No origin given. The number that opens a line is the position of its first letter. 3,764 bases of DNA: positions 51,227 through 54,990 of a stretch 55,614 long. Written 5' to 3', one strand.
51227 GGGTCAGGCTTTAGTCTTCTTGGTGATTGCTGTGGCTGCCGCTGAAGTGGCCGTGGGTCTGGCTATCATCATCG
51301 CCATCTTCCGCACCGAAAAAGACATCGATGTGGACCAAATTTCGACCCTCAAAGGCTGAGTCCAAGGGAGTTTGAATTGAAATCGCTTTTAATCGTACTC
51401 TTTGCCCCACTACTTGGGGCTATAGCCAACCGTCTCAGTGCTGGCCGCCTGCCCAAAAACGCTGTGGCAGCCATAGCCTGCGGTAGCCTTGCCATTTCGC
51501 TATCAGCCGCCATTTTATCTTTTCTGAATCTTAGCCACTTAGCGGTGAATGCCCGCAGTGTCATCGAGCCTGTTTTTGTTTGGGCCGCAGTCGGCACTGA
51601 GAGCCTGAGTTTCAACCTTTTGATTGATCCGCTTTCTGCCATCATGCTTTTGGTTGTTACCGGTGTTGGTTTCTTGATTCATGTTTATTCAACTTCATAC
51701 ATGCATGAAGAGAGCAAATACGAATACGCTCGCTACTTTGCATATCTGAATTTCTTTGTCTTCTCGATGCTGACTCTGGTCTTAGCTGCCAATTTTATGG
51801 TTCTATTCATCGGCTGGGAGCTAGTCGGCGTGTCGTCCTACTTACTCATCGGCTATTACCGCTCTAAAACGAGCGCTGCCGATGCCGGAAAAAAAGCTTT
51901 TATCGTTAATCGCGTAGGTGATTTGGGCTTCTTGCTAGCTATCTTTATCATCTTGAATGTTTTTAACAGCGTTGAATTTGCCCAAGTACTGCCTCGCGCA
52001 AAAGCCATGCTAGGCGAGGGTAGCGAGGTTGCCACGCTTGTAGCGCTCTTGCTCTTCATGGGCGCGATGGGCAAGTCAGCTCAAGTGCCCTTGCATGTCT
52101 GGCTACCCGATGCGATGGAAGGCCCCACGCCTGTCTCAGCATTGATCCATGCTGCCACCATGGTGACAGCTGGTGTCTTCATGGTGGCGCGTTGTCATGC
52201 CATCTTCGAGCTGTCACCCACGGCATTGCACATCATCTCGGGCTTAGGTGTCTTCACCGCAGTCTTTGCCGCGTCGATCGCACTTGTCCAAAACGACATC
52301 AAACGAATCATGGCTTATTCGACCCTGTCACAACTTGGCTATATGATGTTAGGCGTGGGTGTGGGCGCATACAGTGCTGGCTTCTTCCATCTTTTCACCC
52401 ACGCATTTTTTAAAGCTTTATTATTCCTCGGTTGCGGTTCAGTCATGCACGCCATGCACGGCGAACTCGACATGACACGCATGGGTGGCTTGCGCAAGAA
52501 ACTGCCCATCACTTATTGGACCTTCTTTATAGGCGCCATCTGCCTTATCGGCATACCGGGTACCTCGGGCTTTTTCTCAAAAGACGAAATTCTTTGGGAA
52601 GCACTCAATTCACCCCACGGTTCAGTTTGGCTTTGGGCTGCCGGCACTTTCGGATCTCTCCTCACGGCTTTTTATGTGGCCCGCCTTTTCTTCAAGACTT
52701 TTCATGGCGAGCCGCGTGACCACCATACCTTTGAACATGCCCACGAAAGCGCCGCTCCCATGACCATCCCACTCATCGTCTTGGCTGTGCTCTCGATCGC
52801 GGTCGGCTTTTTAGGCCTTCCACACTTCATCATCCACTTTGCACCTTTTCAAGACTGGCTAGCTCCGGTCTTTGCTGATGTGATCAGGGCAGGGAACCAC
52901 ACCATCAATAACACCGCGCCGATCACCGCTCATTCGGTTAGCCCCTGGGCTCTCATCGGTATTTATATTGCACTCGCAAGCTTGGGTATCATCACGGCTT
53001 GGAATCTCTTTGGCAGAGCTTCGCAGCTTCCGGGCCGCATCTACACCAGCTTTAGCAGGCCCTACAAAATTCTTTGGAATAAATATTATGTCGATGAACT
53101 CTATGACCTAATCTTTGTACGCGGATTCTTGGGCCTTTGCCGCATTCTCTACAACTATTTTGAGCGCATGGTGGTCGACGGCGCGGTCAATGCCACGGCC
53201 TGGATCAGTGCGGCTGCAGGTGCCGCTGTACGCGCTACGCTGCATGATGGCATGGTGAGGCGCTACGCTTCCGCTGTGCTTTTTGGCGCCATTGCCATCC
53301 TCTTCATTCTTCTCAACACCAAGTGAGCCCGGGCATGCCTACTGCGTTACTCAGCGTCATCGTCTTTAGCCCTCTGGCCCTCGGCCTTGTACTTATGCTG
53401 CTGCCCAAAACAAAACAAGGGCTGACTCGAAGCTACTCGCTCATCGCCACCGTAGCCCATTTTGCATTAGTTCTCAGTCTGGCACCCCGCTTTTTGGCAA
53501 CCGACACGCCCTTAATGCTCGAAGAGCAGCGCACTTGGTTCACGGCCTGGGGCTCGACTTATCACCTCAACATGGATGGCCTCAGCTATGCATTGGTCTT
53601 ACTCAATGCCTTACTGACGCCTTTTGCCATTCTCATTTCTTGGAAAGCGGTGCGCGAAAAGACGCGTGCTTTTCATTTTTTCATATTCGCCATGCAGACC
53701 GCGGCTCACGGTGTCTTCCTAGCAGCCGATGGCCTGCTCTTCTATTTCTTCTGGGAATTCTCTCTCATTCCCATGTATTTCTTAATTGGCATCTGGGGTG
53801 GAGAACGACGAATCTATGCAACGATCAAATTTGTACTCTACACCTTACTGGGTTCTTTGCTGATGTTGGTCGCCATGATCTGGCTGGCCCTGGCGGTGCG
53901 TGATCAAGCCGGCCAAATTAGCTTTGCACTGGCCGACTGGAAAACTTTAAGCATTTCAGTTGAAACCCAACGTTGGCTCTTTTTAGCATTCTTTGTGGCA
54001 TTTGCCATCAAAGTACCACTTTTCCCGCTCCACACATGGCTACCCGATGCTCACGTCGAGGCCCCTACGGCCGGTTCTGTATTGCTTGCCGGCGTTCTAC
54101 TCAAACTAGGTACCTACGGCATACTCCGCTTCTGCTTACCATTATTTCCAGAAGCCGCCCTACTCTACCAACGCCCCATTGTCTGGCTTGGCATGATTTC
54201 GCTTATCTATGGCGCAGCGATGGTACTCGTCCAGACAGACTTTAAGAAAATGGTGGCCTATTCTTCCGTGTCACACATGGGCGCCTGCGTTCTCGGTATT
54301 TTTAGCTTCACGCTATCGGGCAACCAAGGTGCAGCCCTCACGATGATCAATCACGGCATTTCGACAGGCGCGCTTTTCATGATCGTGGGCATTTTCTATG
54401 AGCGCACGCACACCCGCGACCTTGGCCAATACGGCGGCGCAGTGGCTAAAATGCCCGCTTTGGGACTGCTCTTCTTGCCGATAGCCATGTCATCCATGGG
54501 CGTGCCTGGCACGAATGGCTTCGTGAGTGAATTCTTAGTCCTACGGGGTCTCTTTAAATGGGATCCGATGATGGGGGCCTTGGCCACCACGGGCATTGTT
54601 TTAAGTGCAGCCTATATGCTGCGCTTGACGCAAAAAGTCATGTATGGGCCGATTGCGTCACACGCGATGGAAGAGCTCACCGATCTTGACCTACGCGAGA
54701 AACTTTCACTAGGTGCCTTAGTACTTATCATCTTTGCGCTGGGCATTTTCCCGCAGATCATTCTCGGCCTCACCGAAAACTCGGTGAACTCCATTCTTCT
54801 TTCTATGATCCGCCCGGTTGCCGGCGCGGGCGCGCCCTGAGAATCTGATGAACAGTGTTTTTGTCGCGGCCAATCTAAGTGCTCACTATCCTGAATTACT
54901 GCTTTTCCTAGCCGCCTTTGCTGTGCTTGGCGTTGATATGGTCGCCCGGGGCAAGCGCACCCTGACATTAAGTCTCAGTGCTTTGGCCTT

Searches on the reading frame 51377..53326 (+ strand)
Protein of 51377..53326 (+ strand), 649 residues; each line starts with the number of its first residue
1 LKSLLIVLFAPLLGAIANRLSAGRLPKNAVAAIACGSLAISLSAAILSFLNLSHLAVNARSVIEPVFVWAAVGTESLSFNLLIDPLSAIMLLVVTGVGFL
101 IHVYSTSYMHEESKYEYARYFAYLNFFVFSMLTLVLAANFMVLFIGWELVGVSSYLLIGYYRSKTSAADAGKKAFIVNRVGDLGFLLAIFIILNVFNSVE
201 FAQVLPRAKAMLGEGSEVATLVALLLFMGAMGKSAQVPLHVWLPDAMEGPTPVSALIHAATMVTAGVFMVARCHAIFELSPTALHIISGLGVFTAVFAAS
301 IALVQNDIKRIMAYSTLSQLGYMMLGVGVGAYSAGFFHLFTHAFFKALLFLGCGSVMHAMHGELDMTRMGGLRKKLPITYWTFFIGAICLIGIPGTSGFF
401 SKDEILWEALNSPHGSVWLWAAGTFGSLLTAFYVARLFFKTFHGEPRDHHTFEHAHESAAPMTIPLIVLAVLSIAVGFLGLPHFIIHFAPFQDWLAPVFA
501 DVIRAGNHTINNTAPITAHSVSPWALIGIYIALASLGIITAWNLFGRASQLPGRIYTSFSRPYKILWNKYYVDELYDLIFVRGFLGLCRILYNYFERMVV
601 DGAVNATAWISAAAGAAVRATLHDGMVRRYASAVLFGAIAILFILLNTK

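Call 32: search_protein_families(library=pfam, proteins=[window:51377-53326:+], max_evalue=0.00001)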
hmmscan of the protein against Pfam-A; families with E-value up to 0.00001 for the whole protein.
window:51377-53326:+ (649 aa): 3 families
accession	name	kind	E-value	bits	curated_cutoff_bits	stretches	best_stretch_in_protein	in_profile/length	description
PF00361.26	Proton_antipo_M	-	6e-85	285.4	21.5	1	137-430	1-294/294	NADH:quinone oxidoreductase/Mrp antiporter, TM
PF00662.26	Proton_antipo_N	-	1.1e-18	67.2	24.5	1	69-121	1-51/51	NADH-Ubiquinone oxidoreductase (complex I), chain 5 N-terminus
PF01010.25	Proton_antipo_C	-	2.8e-08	34.1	26.8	1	448-591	86-239/243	NADH-dehyrogenase subunit F, TMs, (complex I) C-terminus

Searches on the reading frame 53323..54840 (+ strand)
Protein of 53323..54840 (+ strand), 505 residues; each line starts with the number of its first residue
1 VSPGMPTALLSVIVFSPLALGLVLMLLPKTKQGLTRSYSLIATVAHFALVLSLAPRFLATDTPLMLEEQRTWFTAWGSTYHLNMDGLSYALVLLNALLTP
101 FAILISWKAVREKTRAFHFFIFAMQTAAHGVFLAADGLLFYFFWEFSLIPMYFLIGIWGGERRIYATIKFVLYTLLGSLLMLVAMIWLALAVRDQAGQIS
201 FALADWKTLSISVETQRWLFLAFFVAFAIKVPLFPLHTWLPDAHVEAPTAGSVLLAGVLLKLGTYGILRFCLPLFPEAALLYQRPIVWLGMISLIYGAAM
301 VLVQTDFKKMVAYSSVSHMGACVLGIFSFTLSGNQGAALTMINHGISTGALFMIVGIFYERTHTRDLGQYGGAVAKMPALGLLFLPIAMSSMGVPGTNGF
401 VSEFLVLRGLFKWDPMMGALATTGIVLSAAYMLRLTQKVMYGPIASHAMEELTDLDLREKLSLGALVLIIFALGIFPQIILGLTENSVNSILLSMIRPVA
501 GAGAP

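Call 32: search_protein_families(library=pfam, proteins=[window:53323-54840:+], max_evalue=0.00001)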
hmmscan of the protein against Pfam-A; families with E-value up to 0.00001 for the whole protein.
window:53323-54840:+ (505 aa): 1 family
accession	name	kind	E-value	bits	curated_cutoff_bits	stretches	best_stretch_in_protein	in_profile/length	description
PF00361.26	Proton_antipo_M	-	1.2e-74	251.6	21.5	1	135-427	2-293/294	NADH:quinone oxidoreductase/Mrp antiporter, TM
